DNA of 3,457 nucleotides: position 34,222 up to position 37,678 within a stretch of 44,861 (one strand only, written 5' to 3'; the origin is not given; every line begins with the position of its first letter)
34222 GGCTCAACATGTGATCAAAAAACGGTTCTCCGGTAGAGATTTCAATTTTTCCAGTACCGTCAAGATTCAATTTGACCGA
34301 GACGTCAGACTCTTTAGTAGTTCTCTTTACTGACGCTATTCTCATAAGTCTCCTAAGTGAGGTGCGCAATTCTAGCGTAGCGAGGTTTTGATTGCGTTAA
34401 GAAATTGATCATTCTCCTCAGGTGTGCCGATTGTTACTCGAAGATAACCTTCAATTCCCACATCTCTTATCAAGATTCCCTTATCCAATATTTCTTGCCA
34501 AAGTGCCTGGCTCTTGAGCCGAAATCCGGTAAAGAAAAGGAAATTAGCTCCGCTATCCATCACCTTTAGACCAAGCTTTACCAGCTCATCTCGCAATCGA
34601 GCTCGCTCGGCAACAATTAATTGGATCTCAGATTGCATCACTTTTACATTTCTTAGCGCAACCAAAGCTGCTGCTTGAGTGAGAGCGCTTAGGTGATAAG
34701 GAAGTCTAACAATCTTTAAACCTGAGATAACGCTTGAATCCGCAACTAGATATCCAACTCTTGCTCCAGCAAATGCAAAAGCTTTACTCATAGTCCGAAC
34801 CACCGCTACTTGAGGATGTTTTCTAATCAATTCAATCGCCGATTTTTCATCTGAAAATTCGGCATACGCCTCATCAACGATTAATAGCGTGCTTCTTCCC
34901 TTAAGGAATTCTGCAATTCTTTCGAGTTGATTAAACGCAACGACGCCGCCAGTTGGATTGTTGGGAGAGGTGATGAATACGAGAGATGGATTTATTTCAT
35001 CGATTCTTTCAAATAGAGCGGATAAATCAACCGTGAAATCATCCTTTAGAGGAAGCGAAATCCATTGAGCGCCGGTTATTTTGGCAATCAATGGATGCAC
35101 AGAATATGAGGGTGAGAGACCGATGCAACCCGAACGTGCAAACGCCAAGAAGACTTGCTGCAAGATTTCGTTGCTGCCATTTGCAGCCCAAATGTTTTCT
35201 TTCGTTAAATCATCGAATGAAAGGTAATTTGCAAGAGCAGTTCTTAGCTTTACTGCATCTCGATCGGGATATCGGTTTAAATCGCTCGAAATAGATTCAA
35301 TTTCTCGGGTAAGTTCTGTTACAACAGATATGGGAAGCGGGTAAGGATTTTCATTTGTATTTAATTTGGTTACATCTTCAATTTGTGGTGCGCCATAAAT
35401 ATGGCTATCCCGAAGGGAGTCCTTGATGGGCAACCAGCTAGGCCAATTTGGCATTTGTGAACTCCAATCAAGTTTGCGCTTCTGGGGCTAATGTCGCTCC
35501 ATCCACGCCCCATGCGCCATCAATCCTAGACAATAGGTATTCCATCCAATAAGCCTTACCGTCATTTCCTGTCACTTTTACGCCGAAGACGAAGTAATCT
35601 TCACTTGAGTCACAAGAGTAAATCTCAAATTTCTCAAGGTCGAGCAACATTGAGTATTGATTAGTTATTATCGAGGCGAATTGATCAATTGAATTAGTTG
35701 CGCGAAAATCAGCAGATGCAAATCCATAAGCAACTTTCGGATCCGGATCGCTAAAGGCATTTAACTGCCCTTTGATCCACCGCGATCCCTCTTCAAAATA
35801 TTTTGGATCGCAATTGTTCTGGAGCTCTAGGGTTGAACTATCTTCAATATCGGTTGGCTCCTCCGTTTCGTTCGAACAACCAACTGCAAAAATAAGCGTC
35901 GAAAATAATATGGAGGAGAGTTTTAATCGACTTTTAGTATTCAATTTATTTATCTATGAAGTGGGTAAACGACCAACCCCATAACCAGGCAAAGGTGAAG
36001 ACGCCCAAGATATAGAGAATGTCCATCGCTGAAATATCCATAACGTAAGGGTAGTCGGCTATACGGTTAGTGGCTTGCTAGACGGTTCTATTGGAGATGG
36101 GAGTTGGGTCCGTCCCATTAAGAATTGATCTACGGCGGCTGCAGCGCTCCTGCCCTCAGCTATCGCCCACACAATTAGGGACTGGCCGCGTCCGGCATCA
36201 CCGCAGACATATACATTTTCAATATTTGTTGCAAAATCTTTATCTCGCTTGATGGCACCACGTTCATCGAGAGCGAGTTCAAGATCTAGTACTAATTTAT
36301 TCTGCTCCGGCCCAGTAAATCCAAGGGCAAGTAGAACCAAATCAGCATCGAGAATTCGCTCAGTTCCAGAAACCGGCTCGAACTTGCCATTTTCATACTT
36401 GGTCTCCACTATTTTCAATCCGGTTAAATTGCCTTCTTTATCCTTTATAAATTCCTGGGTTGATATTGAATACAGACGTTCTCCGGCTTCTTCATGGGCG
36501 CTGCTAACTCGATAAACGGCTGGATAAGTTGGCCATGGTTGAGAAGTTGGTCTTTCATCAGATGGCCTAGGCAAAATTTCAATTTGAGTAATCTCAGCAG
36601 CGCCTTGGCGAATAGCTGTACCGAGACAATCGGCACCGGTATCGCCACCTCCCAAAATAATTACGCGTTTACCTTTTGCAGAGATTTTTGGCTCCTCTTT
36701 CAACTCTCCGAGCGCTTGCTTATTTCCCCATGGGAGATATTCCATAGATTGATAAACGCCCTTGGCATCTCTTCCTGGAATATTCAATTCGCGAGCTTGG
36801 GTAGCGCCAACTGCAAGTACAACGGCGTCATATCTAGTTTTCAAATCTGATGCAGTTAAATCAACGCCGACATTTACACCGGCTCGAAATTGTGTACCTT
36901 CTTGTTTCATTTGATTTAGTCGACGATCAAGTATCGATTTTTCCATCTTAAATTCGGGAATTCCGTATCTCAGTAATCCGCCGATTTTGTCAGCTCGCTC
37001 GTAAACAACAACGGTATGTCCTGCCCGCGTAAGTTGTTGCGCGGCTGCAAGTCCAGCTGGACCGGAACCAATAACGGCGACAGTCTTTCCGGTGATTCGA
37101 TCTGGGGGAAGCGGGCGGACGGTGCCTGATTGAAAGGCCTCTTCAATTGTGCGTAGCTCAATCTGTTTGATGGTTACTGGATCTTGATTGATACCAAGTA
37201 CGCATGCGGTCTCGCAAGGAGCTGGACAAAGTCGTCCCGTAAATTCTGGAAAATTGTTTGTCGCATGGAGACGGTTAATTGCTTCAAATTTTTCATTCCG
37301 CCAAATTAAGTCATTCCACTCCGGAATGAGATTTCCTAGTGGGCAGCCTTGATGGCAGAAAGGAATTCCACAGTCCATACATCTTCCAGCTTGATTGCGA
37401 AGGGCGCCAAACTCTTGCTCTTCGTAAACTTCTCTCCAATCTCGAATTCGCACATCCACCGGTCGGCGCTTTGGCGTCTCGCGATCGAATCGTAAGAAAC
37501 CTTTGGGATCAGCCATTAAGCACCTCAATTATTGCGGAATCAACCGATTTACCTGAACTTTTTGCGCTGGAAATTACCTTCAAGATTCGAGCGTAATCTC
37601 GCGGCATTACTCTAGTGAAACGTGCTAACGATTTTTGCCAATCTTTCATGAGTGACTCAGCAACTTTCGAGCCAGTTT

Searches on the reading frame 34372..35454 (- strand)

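Call 6: search_protein_families(library=pfam, proteins=[window:34372-35454:-])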
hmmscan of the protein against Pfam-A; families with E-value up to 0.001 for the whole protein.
window:34372-35454:- (360 aa): 1 family
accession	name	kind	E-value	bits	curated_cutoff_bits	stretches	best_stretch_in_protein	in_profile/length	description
PF00155.27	Aminotran_1_2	-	2.5e-68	231.3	19.7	1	27-355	2-361/361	Aminotransferase class I and II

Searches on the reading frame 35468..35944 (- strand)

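Call 6: search_protein_families(library=pfam, proteins=[window:35468-35944:-])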
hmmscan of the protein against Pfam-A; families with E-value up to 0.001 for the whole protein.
window:35468-35944:- (158 aa): 1 family
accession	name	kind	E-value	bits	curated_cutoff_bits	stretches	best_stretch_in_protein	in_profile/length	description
PF16156.12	DUF4864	-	3.3e-13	50.4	27.1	1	57-155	12-112/117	Domain of unknown function (DUF4864)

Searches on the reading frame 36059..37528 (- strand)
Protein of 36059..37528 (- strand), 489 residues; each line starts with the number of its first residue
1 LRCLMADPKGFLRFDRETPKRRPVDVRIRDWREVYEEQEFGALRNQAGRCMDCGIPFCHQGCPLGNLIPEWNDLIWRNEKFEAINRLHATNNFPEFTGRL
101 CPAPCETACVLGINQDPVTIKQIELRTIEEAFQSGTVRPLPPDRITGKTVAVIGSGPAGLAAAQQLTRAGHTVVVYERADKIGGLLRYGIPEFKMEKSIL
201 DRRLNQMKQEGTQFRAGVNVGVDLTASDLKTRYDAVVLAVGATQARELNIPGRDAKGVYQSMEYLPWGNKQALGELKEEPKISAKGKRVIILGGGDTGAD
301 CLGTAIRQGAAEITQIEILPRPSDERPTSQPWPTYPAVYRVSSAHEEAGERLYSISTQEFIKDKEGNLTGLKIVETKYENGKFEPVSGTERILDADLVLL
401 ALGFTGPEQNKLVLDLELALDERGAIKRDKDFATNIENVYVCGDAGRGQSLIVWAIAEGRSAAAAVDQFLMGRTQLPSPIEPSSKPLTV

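Call 6: search_protein_families(library=pfam, proteins=[window:36059-37528:-])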
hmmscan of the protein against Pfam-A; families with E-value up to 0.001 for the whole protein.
window:36059-37528:- (489 aa): 18 families
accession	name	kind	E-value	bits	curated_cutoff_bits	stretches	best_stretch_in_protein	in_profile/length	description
PF07992.20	Pyr_redox_2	-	1.7e-31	110.2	26.1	1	149-459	2-291/291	Pyridine nucleotide-disulphide oxidoreductase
PF14691.11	Fer4_20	-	1.9e-21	76.4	25.8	1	28-133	2-110/113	Dihydroprymidine dehydrogenase domain II, 4Fe-4S cluster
PF13450.12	NAD_binding_8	-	8.7e-10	39.2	21.9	1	152-186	1-35/68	NAD(P)-binding Rossmann-like domain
PF01593.30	Amino_oxidase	-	2.2e-09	37.6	19.8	1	158-187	2-31/443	Flavin containing amine oxidoreductase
PF13738.12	Pyr_redox_3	-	2e-07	31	30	0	152-183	2-33/305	Pyridine nucleotide-disulphide oxidoreductase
PF00070.33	Pyr_redox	-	3.3e-07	31.2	22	1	150-183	2-35/82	Pyridine nucleotide-disulphide oxidoreductase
PF12831.13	FAD_oxidored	-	4.9e-07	29.8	27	1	150-189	2-41/416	FAD dependent oxidoreductase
PF01266.30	DAO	-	4.2e-06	27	27.9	1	150-183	2-35/353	FAD dependent oxidoreductase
PF00890.30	FAD_binding_2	-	1.2e-05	25.2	20.4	1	150-184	2-36/414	FAD binding domain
PF03486.20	HI0933_like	-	2.4e-05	24.3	50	1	149-183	2-36/244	HI0933-like protein Rossmann domain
PF01494.25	FAD_binding_3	-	2.7e-05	24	22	1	149-181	3-35/349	FAD binding domain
PF03807.23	F420_oxidored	-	3.8e-05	24.6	21.6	0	149-180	1-34/94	NADP oxidoreductase coenzyme F420-dependent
PF02826.25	2-Hacid_dh_C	-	0.00011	22.1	25.1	0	129-181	15-70/178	D-isomer specific 2-hydroxyacid dehydrogenase, NAD binding domain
PF13241.12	NAD_binding_7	-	0.00017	22.6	22.1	0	145-247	5-73/104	Putative NAD(P)-binding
PF01262.27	AlaDh_PNT_C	-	0.00023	21.1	23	0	148-179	29-60/214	Alanine dehydrogenase/PNT, C-terminal domain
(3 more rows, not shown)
